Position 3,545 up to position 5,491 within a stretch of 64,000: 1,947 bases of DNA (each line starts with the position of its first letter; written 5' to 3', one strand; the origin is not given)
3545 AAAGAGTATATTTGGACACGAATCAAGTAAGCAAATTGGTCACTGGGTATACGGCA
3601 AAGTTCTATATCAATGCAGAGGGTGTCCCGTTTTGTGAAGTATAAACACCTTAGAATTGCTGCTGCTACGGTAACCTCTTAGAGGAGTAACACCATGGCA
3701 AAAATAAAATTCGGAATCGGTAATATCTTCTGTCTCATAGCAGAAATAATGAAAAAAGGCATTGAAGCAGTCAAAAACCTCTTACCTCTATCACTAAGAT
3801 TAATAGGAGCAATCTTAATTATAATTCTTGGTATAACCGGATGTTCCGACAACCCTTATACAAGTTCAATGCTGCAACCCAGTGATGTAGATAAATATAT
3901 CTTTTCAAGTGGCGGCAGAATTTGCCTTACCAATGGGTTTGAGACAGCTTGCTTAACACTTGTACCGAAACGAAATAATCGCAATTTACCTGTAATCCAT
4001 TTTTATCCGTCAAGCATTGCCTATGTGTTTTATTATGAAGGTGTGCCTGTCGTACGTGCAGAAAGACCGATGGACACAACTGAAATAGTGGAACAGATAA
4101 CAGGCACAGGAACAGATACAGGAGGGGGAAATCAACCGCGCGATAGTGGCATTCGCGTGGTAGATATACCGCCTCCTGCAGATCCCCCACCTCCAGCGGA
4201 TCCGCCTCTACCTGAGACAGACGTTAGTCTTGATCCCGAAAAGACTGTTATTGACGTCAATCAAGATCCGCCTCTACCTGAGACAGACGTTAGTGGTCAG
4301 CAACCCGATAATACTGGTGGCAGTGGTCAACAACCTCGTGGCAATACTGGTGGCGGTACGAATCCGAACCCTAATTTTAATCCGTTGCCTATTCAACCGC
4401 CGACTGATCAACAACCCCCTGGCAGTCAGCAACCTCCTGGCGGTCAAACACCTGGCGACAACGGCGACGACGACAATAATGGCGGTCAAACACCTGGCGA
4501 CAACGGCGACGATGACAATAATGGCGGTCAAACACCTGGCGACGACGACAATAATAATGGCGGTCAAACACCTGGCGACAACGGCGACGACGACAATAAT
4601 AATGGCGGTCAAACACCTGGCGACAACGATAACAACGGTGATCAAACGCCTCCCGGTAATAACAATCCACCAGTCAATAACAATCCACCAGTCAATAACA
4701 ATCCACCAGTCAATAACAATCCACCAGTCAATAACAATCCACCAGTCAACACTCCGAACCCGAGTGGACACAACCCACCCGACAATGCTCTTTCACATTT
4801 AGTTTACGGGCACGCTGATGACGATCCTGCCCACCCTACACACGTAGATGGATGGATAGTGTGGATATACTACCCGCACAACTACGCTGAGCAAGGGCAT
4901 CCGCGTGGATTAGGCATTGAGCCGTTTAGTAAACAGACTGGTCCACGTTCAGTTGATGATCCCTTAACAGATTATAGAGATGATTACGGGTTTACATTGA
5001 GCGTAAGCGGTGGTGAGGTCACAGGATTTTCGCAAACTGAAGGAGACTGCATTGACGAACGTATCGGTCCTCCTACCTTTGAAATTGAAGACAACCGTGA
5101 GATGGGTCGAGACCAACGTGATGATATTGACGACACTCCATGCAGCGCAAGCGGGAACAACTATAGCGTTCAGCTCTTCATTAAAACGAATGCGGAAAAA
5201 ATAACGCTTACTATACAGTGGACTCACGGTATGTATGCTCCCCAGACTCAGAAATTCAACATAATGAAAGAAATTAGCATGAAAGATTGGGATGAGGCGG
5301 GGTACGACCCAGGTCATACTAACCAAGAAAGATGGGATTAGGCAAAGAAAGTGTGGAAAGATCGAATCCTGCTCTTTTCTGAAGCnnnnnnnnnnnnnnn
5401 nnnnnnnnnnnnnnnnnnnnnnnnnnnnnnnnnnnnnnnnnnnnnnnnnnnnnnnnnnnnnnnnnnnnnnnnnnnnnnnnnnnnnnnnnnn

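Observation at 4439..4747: Linker of paralog C is built from perfect in-frame tandem DNA repeats (42-bp x5, 18-bp x5)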

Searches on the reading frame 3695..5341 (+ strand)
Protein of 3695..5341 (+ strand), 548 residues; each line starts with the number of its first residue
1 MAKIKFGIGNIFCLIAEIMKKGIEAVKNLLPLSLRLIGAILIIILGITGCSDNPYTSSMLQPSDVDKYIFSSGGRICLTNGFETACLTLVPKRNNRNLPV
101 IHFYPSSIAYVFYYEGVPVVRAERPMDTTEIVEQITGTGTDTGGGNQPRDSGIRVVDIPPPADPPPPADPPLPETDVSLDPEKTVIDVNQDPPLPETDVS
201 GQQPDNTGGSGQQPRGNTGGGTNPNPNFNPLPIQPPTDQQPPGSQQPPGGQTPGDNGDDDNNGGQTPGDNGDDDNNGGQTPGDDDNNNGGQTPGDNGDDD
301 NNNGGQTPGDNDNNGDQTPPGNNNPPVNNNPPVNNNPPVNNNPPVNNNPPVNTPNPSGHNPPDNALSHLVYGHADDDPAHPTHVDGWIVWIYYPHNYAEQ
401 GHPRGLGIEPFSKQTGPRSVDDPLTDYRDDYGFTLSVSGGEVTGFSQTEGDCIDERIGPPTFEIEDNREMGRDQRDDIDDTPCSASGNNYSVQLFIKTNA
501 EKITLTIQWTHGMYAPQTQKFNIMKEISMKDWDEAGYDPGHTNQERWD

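Call 6: search_protein_families(library=pfam, proteins=[window:3695-5341:+], max_evalue=1)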
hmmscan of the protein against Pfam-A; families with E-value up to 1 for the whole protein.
window:3695-5341:+ (548 aa): 0 families

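Call 7: search_protein_families(library=ncbifam, proteins=[window:3695-5341:+], max_evalue=1)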
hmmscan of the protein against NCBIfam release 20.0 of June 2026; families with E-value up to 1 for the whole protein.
window:3695-5341:+ (548 aa): 0 families

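Call 10: find_encoding_contigs(protein=window:3695-5341:+, flank=6000, max_places=10)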
Protein window:3695-5341:+ (548 aa): no gene with exactly this product is on record in the collection.

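Call 11: find_homologous_proteins(query=window:3695-5341:+, max_evalue=0.001)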
Query window:3695-5341:+ (548 aa): 44 proteins with E <= 0.001 among 8000 candidates.
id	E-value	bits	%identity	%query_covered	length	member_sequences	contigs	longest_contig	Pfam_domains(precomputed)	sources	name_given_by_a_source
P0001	2.1e-131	458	59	35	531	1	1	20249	-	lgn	-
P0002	4.4e-129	450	53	42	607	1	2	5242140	-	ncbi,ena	-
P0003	7.6e-125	436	63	43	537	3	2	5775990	PF02095.22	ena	-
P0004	1.1e-122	429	64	43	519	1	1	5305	-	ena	-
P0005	1.7e-122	428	72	36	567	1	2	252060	-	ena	-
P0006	1.4e-120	422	64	24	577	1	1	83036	-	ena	-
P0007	1.0e-115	406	61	35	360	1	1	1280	-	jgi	jgi:hypothetical protein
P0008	1.9e-115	405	54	19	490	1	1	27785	-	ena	-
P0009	1.2e-114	402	70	26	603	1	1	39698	-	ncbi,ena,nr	ncbi:MAG: hypothetical protein OXI67_15575 [Candidatus Poribacteria bacterium]|nr:hypothetical prote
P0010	6.9e-112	393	60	36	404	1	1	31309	-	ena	-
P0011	7.6e-105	370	61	36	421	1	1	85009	-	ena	-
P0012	1.3e-103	366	61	36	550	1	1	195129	-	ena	-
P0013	6.6e-102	360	59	36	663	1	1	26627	-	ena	-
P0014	2.2e-101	358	65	36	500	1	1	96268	-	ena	-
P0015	2.1e-99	352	38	30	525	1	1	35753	-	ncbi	-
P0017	3.5e-81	292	58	22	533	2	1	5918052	PF02095.22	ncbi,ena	-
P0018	4.4e-73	265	52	35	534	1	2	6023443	-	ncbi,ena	-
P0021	2.7e-58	216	68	24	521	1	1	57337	-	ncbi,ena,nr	ncbi:MAG: hypothetical protein OXI43_02495 [Candidatus Poribacteria bacterium]|nr:hypothetical prote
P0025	8.3e-52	195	62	26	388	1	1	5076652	-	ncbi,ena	-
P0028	2.8e-47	180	63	22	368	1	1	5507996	-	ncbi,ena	-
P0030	2.0e-36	144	53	28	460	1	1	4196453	PF00403.33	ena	-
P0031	2.6e-35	140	-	-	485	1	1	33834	PF00403.33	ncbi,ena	-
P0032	3.7e-34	136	55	25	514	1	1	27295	PF00403.33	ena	-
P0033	1.0e-33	135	42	39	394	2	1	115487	PF00403.33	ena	-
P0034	1.4e-33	134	50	26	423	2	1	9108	PF00403.33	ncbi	-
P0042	6.1e-21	93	49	26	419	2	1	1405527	PF00403.33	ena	-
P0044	8.0e-14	69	41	19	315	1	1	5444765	-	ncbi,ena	-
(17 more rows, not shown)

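Call 14: find_encoding_contigs(protein=window:3749-5341:+, flank=6000, max_places=10)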
Protein window:3749-5341:+ (530 aa): no gene with exactly this product is on record in the collection.

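Call 16: find_encoding_contigs(protein=P0025, flank=10000, max_places=4)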
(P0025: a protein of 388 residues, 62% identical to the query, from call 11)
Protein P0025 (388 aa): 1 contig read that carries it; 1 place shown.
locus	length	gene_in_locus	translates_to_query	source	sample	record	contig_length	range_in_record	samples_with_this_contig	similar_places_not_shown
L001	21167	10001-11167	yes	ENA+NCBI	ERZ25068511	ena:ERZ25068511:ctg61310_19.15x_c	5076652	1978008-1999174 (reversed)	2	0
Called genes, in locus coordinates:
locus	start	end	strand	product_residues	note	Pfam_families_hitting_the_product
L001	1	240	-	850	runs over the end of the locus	PF00133:tRNA-synt_1, PF01406:tRNA-synt_1e (faint), PF09334:tRNA-synt_1g, PF13603:tRNA-synt_1_2, PF00133:tRNA-synt_1, PF08264:Anticodon_1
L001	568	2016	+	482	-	PF05787:PhoX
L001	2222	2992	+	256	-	PF13385:Laminin_G_3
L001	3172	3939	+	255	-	PF13385:Laminin_G_3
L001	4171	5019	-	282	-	PF05721:PhyH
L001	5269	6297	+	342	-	PF01408:GFO_IDH_MocA, PF02894:GFO_IDH_MocA_C, PF22725:GFO_IDH_MocA_C3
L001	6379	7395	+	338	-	PF08240:ADH_N, PF16912:Glu_dehyd_C (weak), PF00107:ADH_zinc_N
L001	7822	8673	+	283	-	PF01261:AP_endonuc_2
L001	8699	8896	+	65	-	-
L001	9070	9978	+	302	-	-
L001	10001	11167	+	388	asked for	-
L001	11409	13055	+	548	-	-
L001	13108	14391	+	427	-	PF01018:GTP1_OBG, PF01926:MMR_HSR1, PF02421:FeoB_N, PF09269:DUF1967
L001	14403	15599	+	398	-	PF00696:AA_kinase, PF01472:PUA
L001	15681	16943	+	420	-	PF00171:Aldedh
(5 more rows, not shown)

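Call 17: find_encoding_contigs(protein=P0028, flank=10000, max_places=4)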
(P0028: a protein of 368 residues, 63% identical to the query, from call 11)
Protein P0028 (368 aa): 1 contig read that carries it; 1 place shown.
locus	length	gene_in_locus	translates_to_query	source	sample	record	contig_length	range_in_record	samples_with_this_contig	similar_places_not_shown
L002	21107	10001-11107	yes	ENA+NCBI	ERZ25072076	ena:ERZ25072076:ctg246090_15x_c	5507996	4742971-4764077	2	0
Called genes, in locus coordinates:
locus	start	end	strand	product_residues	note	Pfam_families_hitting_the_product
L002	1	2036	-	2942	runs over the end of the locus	PF00515:TPR_1 (faint), PF03704:BTAD (faint), PF23914:TPR_CcmH_CycH (weak), PF13414:TPR_11 (weak), PF14559:TPR_19 (weak), PF14559:TPR_19 (weak), PF13424:TPR_12 (weak), PF14559:TPR_19 (weak), +22 more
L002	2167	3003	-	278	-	-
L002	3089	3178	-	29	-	-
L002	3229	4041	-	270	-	-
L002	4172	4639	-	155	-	PF00293:NUDIX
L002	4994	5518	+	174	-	PF13384:HTH_23, PF13551:HTH_29, PF13518:HTH_28 (weak), PF13565:HTH_32, PF13592:HTH_33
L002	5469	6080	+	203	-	PF13358:DDE_3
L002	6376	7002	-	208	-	PF13276:HTH_21, PF00665:rve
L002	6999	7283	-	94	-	PF01527:HTH_Tnp_1, PF13542:HTH_Tnp_ISL3 (faint), PF13518:HTH_28 (weak)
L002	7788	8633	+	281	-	PF01261:AP_endonuc_2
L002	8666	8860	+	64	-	-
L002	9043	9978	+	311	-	PF00403:HMA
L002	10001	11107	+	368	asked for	-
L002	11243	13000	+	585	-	-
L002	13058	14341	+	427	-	PF01018:GTP1_OBG, PF01926:MMR_HSR1, PF02421:FeoB_N, PF09269:DUF1967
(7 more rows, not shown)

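Call 20: find_related_loci(query=window:3695-5341:+, collection=metagenome_contigs, flank=3000)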
Query window:3695-5341:+ (548 aa) in metagenome_contigs; peptide patterns used: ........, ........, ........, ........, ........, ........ (x = any residue, [..] = any of these).
236 stretches matched a pattern, but none encodes a relative of the query by tblastn (E <= 1e-3).

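Call 21: find_related_loci(query=window:3695-5341:+, collection=genome_contigs, flank=6000)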
Query window:3695-5341:+ (548 aa) in genome_contigs; peptide patterns used: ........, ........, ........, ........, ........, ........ (x = any residue, [..] = any of these).
107 stretches matched a pattern; 7 encode a relative of the query (tblastn E <= 1e-3); 7 distinct loci.
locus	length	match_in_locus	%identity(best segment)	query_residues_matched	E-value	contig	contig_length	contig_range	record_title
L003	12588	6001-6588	70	349-545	2e-86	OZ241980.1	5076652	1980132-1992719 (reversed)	MAG: Candidatus Poribacteria bacterium isolate addb8a48-e40a-4d5d-92e9-c4632a5e54a8 genome assembly, chromosome: 1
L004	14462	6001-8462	65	25-548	2e-86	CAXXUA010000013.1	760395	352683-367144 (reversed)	MAG: Candidatus Poribacteria bacterium isolate 64057701-0cd0-4337-b80b-d127c366c46f genome assembly, contig: contig_13,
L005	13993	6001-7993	66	36-548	8e-86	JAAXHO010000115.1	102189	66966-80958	MAG: Candidatus Poribacteria bacterium isolate Plut_88891 unfiltered_Plut_88891_genomic_contig_560195, whole genome shot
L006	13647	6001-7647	66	25-548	5e-85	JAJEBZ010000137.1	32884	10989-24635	MAG: Candidatus Poribacteria bacterium isolate jk18x9bins.65 k141_81218, whole genome shotgun sequence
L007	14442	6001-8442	56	18-547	1e-63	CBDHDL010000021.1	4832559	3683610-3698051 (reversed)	MAG: Candidatus Poribacteria bacterium isolate 20da9595-a677-4a4b-9313-254fbc54331e genome assembly, contig: contig_21,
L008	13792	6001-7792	54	1-146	4e-45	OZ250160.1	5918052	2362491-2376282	MAG: Candidatus Poribacteria bacterium isolate 8ae7ebc5-6e71-4186-9c0c-d873ebd224b0 genome assembly, chromosome: 1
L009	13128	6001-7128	45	17-140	6e-30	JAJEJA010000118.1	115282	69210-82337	MAG: Candidatus Poribacteria bacterium isolate p16x63bins.62 k141_235453, whole genome shotgun sequence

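Call 31: predict_structure(alignment_id=A2)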
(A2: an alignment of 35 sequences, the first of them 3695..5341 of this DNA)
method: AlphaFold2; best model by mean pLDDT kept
length: 548 residues; sequences in the alignment: 35
mean_pLDDT: 50.3   pTM: 0.33
mean pLDDT of the five models: 50.3, 49.5, 49.3, 48.0, 47.5
residues with pLDDT >= 90: 0; 70-90: 63; 50-70: 182; < 50: 303
segments of 3 or more residues with pLDDT < 50: 1-7, 43-65, 85-95, 137-158, 175-180, 182-191, 196-203, 205-213, 215-223, 227-231, 237-240, 243-246, 249-252, 254-266, 268-280, 282-292, 294-318, 320-324, 327-330, 333-365, 372-377, 453-459, 464-481, 528-533, 537-548
pLDDT, mean of each block of 10 residues (from residue 1): 46 58 53 55 46 36 49 54 45 50 60 53 59 54 36 39 62 47 41 46 36 38 39 46 43 40 38 39 39 39 39 40 43 43 38 28 47 47 65 69 64 64 53 84 74 48 48 44 54 81 83 75 62 47 34
secondary structure, 60 per line:
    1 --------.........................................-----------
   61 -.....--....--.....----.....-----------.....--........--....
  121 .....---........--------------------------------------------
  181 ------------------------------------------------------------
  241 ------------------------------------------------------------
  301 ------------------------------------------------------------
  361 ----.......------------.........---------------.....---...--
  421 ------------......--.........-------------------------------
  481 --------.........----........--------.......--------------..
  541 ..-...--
elements in order (helices of 4 or more, strands of 3 or more residues): H9-49 H62-66 E69-72 E75-79 E84-88 E100-104 E107-114 E117-125 H129-136 E365-371 E384-392 E408-412 E416-418 E433-438 E441-449 E489-497 E502-509 E518-524 H539-542

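Call 36: search_protein_families(library=pfam, proteins=[P0030, P0033, P0021, P0044], max_evalue=0.1)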
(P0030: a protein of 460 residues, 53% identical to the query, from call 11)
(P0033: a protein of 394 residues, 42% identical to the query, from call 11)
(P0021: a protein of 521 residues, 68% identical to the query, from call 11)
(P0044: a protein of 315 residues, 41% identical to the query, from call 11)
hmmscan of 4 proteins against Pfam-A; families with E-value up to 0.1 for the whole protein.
P0030 (460 aa): 2 families
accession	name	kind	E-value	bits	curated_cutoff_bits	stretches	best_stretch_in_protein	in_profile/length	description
PF00403.32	HMA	-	7.9e-13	49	24.8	1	5-66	1-62/62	Heavy-metal-associated domain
PF19991.5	HMA_2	-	0.0016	18.8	30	1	18-63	33-78/154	Heavy metal associated domain 2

P0033 (394 aa): 4 families
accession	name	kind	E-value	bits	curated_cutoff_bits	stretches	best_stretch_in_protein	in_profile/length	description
PF00403.32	HMA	-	2e-13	50.9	24.8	1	6-64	2-60/62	Heavy-metal-associated domain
PF19991.5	HMA_2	-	0.0043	17.4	30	1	4-63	18-78/154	Heavy metal associated domain 2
PF19803.4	DUF6286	-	0.04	14.8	35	1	10-63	34-87/108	Family of unknown function (DUF6286)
PF08777.17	RRM_3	-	0.088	13.3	22.9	0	6-51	4-49/102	RNA binding motif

P0021 (521 aa): 0 families

P0044 (315 aa): 0 families

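Call 38: find_encoding_contigs(protein=P0003, flank=8000, max_places=4)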
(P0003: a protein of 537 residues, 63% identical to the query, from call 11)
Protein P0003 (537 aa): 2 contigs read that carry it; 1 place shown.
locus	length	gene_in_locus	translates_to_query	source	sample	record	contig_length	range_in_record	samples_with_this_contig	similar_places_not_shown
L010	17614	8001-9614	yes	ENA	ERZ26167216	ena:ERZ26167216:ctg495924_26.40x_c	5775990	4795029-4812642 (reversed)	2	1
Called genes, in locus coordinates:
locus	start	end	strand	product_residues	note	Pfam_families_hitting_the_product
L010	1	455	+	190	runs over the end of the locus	-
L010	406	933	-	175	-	-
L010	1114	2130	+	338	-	PF08240:ADH_N, PF16912:Glu_dehyd_C (weak), PF00107:ADH_zinc_N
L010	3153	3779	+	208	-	PF00963:Cohesin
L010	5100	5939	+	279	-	PF01261:AP_endonuc_2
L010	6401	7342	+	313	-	PF00403:HMA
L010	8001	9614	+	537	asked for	PF02095:Extensin_1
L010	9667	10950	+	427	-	PF01018:GTP1_OBG, PF01926:MMR_HSR1, PF02421:FeoB_N, PF09269:DUF1967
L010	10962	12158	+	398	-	PF00696:AA_kinase, PF01472:PUA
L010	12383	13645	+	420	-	PF00171:Aldedh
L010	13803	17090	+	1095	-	PF04465:DUF499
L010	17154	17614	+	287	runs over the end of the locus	-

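Call 39: find_encoding_contigs(protein=P0018, flank=8000, max_places=4)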
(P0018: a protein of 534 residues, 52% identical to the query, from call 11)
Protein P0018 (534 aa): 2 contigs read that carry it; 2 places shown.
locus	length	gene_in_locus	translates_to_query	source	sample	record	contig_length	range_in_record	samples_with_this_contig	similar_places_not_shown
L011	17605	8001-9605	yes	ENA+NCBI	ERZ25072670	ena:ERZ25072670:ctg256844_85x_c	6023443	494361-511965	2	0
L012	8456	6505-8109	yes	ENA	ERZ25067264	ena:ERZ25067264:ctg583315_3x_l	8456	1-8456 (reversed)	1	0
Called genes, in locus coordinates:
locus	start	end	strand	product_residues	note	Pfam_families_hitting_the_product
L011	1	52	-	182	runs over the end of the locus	PF03400:DDE_Tnp_IS1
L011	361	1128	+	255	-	PF13385:Laminin_G_3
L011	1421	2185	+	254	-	PF13385:Laminin_G_3, PF02973:Sialidase (weak)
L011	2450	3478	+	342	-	PF01408:GFO_IDH_MocA, PF02894:GFO_IDH_MocA_C, PF22725:GFO_IDH_MocA_C3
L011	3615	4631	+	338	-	PF08240:ADH_N, PF16912:Glu_dehyd_C (weak), PF00107:ADH_zinc_N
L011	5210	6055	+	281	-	PF01261:AP_endonuc_2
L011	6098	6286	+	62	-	-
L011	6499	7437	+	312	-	PF00403:HMA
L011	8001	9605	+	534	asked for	-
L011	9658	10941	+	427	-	PF01018:GTP1_OBG, PF01926:MMR_HSR1, PF02421:FeoB_N, PF09269:DUF1967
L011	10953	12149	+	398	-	PF00696:AA_kinase, PF01472:PUA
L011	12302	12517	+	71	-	-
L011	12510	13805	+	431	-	PF00171:Aldedh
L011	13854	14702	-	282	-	PF01790:LGT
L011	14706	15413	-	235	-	PF00005:ABC_tran, PF13304:AAA_21 (faint)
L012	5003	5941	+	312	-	PF00403:HMA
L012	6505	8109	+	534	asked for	-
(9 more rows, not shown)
